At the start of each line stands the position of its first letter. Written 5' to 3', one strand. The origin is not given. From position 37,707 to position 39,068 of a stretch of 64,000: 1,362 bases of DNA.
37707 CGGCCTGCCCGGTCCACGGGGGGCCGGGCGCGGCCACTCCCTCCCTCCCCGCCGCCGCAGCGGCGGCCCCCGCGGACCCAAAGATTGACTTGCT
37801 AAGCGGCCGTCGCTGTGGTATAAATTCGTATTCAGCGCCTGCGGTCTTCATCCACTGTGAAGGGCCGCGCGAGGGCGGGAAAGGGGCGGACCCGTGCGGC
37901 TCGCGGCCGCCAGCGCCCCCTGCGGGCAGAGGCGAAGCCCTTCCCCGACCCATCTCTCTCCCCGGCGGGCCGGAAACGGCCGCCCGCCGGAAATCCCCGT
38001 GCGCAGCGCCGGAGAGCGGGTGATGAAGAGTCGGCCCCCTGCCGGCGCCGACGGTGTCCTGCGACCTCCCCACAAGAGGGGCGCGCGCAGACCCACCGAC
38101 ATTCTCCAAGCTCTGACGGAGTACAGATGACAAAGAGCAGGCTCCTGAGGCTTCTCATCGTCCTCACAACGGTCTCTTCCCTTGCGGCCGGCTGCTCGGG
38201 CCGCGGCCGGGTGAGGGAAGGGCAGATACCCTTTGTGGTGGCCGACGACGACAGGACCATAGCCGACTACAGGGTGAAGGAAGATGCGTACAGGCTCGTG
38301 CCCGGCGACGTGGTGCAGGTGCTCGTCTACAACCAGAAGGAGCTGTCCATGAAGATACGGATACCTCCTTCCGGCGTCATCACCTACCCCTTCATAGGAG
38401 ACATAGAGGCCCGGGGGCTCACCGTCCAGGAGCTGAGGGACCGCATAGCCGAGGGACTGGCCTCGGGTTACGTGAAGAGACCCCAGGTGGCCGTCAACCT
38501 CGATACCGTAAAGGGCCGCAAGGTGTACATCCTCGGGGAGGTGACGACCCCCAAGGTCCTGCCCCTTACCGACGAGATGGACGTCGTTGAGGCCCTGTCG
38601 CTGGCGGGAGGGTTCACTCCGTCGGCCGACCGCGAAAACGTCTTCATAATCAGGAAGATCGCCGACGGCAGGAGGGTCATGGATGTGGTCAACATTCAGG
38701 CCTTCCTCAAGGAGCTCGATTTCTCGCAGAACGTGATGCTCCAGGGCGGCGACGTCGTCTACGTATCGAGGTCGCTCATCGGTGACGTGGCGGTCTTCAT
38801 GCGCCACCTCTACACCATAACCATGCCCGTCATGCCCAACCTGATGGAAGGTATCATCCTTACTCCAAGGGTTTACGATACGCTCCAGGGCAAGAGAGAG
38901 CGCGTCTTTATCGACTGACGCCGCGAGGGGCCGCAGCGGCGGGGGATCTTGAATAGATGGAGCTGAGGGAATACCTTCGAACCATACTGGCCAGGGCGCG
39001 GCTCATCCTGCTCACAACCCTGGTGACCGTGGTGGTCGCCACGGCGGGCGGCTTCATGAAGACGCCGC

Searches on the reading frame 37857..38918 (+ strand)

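Call 46: search_protein_families(library=pfam, proteins=[window:37857-38918:+], max_evalue=0.001)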
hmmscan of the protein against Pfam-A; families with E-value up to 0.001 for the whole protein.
window:37857-38918:+ (353 aa): 3 families
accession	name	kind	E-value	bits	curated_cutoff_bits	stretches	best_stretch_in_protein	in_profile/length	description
PF02563.21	Poly_export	-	3.8e-22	78.7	28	1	142-215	4-76/77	Polysaccharide biosynthesis/export protein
PF22461.2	SLBB_2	-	4.7e-17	62.3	27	1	222-303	2-79/79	SLBB domain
PF10531.15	SLBB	-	6.1e-14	52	27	1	222-275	1-52/55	SLBB domain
